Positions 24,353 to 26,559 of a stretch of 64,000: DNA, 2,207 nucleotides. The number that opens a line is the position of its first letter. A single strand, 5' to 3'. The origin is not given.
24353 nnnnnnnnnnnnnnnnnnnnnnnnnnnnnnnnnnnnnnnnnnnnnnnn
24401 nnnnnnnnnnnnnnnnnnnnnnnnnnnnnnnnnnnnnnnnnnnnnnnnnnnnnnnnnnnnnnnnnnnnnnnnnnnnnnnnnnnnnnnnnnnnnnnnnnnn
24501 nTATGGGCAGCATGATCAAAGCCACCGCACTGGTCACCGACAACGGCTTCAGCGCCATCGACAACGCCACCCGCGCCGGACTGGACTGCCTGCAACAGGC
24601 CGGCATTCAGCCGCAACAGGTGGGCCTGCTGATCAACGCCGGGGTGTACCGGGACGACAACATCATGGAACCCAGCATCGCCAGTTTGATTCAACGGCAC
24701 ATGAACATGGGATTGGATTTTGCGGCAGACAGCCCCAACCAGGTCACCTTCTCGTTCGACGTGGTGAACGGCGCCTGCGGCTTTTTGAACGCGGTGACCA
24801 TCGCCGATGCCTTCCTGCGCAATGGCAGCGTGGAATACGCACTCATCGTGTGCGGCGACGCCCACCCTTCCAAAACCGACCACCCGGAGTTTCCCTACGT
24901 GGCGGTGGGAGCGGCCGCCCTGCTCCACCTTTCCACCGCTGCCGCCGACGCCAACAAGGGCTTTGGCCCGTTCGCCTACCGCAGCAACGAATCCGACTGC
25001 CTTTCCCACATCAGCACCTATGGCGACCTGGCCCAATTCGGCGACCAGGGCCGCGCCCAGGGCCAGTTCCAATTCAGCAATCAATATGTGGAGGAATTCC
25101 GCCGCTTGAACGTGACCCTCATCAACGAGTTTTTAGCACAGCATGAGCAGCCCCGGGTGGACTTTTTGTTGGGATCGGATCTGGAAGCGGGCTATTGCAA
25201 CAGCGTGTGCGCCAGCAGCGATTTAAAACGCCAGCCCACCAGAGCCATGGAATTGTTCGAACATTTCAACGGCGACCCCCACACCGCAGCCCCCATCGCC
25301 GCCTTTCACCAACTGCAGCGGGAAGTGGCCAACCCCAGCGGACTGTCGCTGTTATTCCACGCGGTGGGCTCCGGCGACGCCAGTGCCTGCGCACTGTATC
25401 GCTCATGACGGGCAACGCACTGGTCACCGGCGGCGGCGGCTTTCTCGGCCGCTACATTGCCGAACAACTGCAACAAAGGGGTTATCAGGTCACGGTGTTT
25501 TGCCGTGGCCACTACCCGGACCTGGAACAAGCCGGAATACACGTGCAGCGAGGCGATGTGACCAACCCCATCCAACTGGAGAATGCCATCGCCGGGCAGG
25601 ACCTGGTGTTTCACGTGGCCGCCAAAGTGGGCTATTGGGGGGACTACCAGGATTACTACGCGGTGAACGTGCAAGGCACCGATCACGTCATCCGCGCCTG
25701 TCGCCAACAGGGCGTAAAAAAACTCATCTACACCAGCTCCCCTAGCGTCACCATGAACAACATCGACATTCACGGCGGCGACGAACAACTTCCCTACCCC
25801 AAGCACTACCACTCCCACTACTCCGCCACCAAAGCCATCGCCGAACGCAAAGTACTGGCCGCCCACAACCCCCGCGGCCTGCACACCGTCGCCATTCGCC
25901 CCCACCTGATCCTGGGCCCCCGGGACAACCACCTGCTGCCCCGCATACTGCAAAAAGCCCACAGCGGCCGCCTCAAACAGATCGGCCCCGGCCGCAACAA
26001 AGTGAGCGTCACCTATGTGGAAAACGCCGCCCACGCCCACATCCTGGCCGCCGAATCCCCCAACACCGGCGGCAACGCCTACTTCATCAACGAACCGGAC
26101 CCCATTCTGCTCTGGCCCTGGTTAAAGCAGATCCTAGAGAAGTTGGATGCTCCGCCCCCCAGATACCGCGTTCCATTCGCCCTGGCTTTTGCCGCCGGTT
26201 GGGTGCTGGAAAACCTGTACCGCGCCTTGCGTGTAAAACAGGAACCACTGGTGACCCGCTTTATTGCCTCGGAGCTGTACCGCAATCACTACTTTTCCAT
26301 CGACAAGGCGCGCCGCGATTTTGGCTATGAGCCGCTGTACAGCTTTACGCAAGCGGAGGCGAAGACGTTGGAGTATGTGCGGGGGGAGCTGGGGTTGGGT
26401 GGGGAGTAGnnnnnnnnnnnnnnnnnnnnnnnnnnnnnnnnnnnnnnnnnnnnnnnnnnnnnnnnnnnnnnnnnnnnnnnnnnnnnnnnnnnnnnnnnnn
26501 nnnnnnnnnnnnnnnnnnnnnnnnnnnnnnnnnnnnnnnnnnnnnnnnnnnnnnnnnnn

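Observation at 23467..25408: Tandem KAS III genes: catalytic subunit followed by a triad-defective paralogue (PqsBC-like heterodimer?)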

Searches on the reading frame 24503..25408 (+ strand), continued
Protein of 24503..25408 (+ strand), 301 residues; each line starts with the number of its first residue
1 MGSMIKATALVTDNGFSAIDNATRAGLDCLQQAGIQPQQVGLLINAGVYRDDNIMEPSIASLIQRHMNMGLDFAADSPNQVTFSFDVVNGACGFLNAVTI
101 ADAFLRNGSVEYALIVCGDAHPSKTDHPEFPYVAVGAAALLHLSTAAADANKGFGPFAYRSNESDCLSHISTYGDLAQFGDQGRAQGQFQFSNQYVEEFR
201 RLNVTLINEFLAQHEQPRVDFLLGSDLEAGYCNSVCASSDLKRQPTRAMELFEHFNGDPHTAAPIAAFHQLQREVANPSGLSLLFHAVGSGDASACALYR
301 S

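Call 49: search_protein_families(library=pfam, proteins=[P0094, P0100, P0091, P0118, P0130], max_evalue=0.00001)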
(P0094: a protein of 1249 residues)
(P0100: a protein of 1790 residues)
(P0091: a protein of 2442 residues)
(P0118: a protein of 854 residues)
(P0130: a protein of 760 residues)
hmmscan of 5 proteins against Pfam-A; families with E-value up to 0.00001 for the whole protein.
P0094 (1249 aa): 4 families
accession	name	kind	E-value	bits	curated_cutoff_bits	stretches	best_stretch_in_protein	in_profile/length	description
PF00668.25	Condensation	-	1.9e-103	347.1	30.6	1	36-470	5-445/456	Condensation domain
PF08541.16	ACP_syn_III_C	-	9.5e-23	80.6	26.6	2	1161-1247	2-88/90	3-Oxoacyl-[acyl-carrier-protein (ACP)] synthase III C terminal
PF08545.16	ACP_syn_III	-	3.2e-16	59.4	24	1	692-778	1-78/80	3-Oxoacyl-[acyl-carrier-protein (ACP)] synthase III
PF00550.31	PP-binding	-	2.4e-12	47.4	20.8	1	504-567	2-66/67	Phosphopantetheine attachment site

P0100 (1790 aa): 6 families
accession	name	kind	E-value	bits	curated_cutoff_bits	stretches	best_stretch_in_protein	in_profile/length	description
PF00668.25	Condensation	-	5.9e-107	358.6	30.6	1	27-482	3-455/456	Condensation domain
PF00501.34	AMP-binding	-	1e-85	288.3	29.9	1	503-858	1-384/384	AMP-binding enzyme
PF08541.16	ACP_syn_III_C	-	7.2e-23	81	26.6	2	1701-1788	1-88/90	3-Oxoacyl-[acyl-carrier-protein (ACP)] synthase III C terminal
PF08545.16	ACP_syn_III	-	1.2e-15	57.6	24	1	1230-1314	1-75/80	3-Oxoacyl-[acyl-carrier-protein (ACP)] synthase III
PF00550.31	PP-binding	-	9.4e-12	45.5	20.8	1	1025-1082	6-66/67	Phosphopantetheine attachment site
PF13193.12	AMP-binding_C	-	2e-10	41.9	24.5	1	917-992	1-76/76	AMP-binding enzyme C-terminal domain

P0091 (2442 aa): 7 families
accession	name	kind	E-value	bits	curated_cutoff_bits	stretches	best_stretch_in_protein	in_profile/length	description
PF00501.34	AMP-binding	-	2.8e-151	504.1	29.9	2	1176-1522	2-384/384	AMP-binding enzyme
PF00668.25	Condensation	-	1e-96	324.9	30.6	1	716-1154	7-454/456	Condensation domain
PF00550.31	PP-binding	-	1.1e-25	90.1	20.8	2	611-673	2-64/67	Phosphopantetheine attachment site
PF08541.16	ACP_syn_III_C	-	5.2e-25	87.9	26.6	2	2353-2440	1-88/90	3-Oxoacyl-[acyl-carrier-protein (ACP)] synthase III C terminal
PF13193.12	AMP-binding_C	-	6.2e-17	62.7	24.5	1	1581-1655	1-76/76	AMP-binding enzyme C-terminal domain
PF08545.16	ACP_syn_III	-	3.4e-16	59.3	24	1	1890-1969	1-71/80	3-Oxoacyl-[acyl-carrier-protein (ACP)] synthase III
PF23024.1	AMP-dom_DIP2-like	-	2.2e-10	41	27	1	453-568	2-107/110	Disco-interacting protein 2-like, AMP domain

P0118 (854 aa): 3 families
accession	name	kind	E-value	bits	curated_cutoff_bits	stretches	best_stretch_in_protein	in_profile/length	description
PF08541.16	ACP_syn_III_C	-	7.1e-26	90.6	26.6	2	766-852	2-88/90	3-Oxoacyl-[acyl-carrier-protein (ACP)] synthase III C terminal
PF08545.16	ACP_syn_III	-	1.7e-18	66.7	24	1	303-385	1-74/80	3-Oxoacyl-[acyl-carrier-protein (ACP)] synthase III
PF00550.31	PP-binding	-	3.9e-15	56.3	20.8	1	55-120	2-67/67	Phosphopantetheine attachment site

P0130 (760 aa): 3 families
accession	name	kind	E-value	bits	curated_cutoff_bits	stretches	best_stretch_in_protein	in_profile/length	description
PF03007.21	WS_DGAT_cat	-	8.1e-61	206.5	23.6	1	310-562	2-263/263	Wax ester synthase/diacylglycerol acyltransferase catalytic domain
PF06974.18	WS_DGAT_C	-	1.6e-27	96.8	20.7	1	604-748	2-143/145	WS/DGAT C-terminal domain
PF08545.16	ACP_syn_III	-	4.7e-06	26.8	24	0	87-146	1-64/80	3-Oxoacyl-[acyl-carrier-protein (ACP)] synthase III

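Call 52: search_solved_structures(query=A1, max_evalue=10, show_alignments=1)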
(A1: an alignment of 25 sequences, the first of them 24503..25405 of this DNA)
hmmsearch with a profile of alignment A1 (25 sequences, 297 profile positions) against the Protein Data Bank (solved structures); distinct sequences matched with E-value up to 10: 100 (the best 60 are shown).
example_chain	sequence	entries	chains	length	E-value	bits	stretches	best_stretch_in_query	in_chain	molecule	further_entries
3il3_A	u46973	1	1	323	8e-26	94.5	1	21-296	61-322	3-oxoacyl-[acyl-carrier-protein] synthase 3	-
2ebd_A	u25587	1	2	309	1.5e-25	93.6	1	8-294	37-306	3-oxoacyl-[acyl-carrier-protein] synthase 3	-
4dfe_A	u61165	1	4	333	2.2e-24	89.7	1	17-293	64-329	3-oxoacyl-[acyl-carrier-protein] synthase 3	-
4x9k_A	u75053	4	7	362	4.2e-24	88.8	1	7-292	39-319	3-oxoacyl-[acyl-carrier-protein] synthase 3 protein 2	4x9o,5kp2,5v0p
1hn9_A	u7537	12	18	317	5.5e-24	88.5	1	20-296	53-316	BETA-KETOACYL-ACYL CARRIER PROTEIN SYNTHASE III | 3-oxoacyl-[acyl-carrier-protein] synthase III | 3-oxoacyl-[acyl-carrier-protein] synthase 3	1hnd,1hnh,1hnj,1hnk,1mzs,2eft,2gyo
6x7r_A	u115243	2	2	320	5.6e-24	88.4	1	20-296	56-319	3-oxoacyl-[acyl-carrier-protein] synthase 3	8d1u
9ka2_A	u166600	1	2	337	6.8e-24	88.2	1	20-296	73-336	Beta-ketoacyl-[acyl-carrier-protein] synthase III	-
3il9_A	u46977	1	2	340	6.9e-24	88.1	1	20-296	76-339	3-oxoacyl-[acyl-carrier-protein] synthase 3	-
9ka5_A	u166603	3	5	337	1.2e-23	87.3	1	20-296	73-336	Beta-ketoacyl-[acyl-carrier-protein] synthase III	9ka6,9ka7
4wzu_A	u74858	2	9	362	1.4e-23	87.1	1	7-292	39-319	3-oxoacyl-[acyl-carrier-protein] synthase 3 protein 2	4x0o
1ebl_A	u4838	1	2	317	1.6e-23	86.9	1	20-296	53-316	BETA-KETOACYL-ACP SYNTHASE III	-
4ryb_A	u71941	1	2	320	1.8e-23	86.8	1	9-294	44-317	3-oxoacyl-[acyl-carrier-protein] synthase 3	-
4ylt_A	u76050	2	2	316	6.6e-23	84.9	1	21-296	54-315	3-oxoacyl-[acyl-carrier-protein] synthase 3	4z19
4kti_A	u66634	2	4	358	1.2e-21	80.8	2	16-121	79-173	3-oxoacyl-[ACP] synthase III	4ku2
3fk5_A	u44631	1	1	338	1.6e-21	80.4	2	16-121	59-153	3-oxoacyl-synthase III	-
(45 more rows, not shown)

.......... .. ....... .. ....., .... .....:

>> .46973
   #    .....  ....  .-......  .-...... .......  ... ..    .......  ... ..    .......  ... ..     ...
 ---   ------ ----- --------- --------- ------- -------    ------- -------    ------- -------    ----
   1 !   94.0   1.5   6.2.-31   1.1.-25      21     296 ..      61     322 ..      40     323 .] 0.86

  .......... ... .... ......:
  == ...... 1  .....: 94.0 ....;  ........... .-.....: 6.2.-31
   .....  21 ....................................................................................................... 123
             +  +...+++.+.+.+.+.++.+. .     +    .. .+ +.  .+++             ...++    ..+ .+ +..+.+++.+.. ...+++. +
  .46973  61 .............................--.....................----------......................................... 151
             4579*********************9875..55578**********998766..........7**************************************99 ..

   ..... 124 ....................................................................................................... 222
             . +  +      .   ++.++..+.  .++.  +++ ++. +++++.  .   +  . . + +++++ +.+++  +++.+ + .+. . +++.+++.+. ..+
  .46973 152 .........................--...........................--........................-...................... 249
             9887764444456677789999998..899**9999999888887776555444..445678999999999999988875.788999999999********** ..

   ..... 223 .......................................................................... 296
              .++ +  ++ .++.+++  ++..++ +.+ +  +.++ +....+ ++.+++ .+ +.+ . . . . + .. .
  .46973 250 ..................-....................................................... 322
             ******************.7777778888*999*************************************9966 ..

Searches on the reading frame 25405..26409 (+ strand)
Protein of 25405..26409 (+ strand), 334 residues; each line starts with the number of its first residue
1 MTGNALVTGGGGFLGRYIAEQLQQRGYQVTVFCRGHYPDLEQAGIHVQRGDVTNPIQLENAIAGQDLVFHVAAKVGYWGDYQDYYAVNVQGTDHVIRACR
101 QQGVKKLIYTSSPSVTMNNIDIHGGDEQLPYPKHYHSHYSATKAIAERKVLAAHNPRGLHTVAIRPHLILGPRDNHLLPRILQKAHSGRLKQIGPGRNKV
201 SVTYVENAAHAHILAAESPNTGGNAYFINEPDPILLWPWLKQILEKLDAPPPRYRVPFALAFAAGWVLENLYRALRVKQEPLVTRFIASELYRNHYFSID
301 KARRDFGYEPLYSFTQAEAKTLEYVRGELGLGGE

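Call 6: search_protein_families(library=pfam, proteins=[window:25405-26409:+], max_evalue=0.01)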
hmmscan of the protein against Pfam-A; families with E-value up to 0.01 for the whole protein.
window:25405-26409:+ (334 aa): 14 families
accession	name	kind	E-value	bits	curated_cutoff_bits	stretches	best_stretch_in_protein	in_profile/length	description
PF01073.25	3Beta_HSD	-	9.3e-54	182.8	22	1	6-252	1-273/280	3-beta hydroxysteroid dehydrogenase/isomerase family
PF01370.27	Epimerase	-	4.1e-39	134.9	20.9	1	5-224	1-233/240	NAD dependent epimerase/dehydratase family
PF07993.18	NAD_binding_4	-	4.5e-19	69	20.1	1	60-176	84-210/258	Male sterility protein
PF13460.12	NAD_binding_10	-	1e-16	61.8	27.2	1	9-166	1-143/184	NAD(P)H-binding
PF16363.11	GDP_Man_Dehyd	-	5.2e-16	59.5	27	1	6-219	1-240/332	GDP-mannose 4,6 dehydratase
PF04321.23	RmlD_sub_bind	-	8.2e-10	38.7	27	1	5-188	3-170/287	RmlD substrate binding domain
PF05368.20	NmrA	-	9.4e-09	35.7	27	1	4-112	4-107/298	NmrA-like family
PF02719.21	Polysacc_synt_2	-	5.9e-07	29.4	20.2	1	6-112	2-128/293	Polysaccharide biosynthesis protein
PF13439.12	Glyco_transf_4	-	0.00037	21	28.5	1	9-49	2-42/170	Glycosyltransferase Family 4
PF08659.16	KR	-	0.00062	20.2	22.6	0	4-62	2-72/180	KR domain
PF02558.23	ApbA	-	0.00084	19.4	22.2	1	10-105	5-80/150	Ketopantoate reductase PanE/ApbA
PF00106.31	adh_short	-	0.003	17.5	26.6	0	5-49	3-46/195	short chain dehydrogenase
PF13579.12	Glyco_trans_4_4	-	0.0033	18.2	29.7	1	16-49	8-44/158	Glycosyl transferase 4-like domain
PF13450.12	NAD_binding_8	-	0.0043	17.8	21.9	0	10-32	3-25/68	NAD(P)-binding Rossmann-like domain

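Call 7: search_protein_families(library=ncbifam, proteins=[window:25405-26409:+], max_evalue=0.01)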
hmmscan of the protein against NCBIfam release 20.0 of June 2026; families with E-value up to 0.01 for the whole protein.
window:25405-26409:+ (334 aa): 41 families (the best 25 are shown)
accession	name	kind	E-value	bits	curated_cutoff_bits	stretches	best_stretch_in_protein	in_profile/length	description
NF042423.1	oxyalk_red_Shew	equivalog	5.9e-107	357.6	580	1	4-317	10-327/331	2-alkyl-3-oxoalkanoate reductase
NF042422.1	oxyalk_red_OleD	equivalog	1.3e-101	340.3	580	1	5-317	3-320/329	2-alkyl-3-oxoalkanoate reductase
TIGR03466.1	HpnA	hypoth_equivalog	8.5e-45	153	367.65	1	4-310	2-307/327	hopanoid-associated sugar epimerase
TIGR04180.1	EDH_00030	hypoth_equivalog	3.4e-25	88.7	475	1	6-228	2-237/297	NAD-dependent 4,6-dehydratase LegB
NF052578.1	StrlDmthSdmBMthl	equivalog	3.7e-25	89.4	600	1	5-232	3-232/328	sterol demethylase protein SdmB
TIGR01746.1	Thioester-redct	subfamily_domain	1.4e-20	73.8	213.35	2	66-214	90-248/371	thioester reductase domain-containing protein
NF058621.1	DiazavRedAvaA7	equivalog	4.3e-16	59.4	400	1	6-267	4-268/304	3-diazoavenalumate denitrifying reductase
TIGR01179.1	galE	equivalog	7.8e-14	51.2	262.3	1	5-166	2-173/332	UDP-glucose 4-epimerase GalE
NF004520.0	PRK05865.1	equivalog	2e-11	42.5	1509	1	7-175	5-134/854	sugar epimerase family protein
NF043036.1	ErythonDh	equivalog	3.1e-11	43.1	325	1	5-148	3-158/321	D-erythronate dehydrogenase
NF041293.1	G6PDh_Azf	equivalog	3.6e-11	42.9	400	1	3-114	3-117/252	NAD-dependent glucose-6-phosphate dehydrogenase Azf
NF047350.1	aureusi_NRPS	equivalog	1.4e-10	38.8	2500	1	3-164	2028-2210/2373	aureusimine non-ribosomal peptide synthetase AusA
TIGR01181.1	dTDP_gluc_dehyt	equivalog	3.7e-10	39.4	365.1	1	5-323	2-309/321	dTDP-glucose 4,6-dehydratase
TIGR01777.1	yfcH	hypoth_equivalog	1.3e-07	31.5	207.35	1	6-224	2-219/292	TIGR01777 family oxidoreductase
NF005539.0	PRK07201.1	equivalog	2.2e-07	30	549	1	6-171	4-179/657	SDR family oxidoreductase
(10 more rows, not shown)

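Call 57: search_solved_structures(query=window:25405-26406:+, max_evalue=1e-10)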
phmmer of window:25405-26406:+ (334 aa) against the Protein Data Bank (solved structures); distinct sequences matched with E-value up to 1e-10: 15.
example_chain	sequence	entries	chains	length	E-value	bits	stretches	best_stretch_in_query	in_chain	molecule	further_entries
6jkg_A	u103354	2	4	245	5.8e-46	160.3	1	6-228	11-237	Sterol-4-alpha-carboxylate 3-dehydrogenase, decarboxylating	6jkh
3wj7_A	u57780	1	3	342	2e-27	99.4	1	5-311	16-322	Putative oxidoreductase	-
6kv9_A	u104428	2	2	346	4.1e-16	62.2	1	3-222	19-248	MoeE5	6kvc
2rh8_A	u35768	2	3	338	6.1e-14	55.1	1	5-226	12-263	Anthocyanidin reductase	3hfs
2p4h_X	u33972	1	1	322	2.1e-13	53.3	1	3-226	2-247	Vestitone reductase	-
8rdg_A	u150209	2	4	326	3.6e-13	52.5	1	5-210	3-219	SDR family NAD(P)-dependent oxidoreductase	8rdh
6dnt_A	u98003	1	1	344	4.5e-13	52.2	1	4-222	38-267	NAD-dependent epimerase/dehydratase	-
6wjb_A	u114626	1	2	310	8e-13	51.4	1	5-222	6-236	NAD-dependent epimerase/dehydratase family protein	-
3aw9_A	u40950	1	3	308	1.1e-12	50.9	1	6-216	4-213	NAD-dependent epimerase/dehydratase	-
8rdi_A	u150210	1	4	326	1.3e-12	50.7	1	5-210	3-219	SDR family NAD(P)-dependent oxidoreductase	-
3icp_A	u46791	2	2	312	3.7e-12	49.2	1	6-216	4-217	NAD-dependent epimerase/dehydratase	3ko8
8w3u_A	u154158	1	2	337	4.9e-12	48.8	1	4-176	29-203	dTDP-glucose 4,6-dehydratase related protein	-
9ar1_A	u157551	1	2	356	5.5e-12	48.6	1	4-176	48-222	dTDP-glucose 4,6-dehydratase related protein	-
6wj9_A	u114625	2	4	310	7.5e-12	48.2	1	5-222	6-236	NAD-dependent epimerase/dehydratase family protein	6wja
2p5u_A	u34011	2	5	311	9.8e-12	47.8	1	5-175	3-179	UDP-glucose 4-epimerase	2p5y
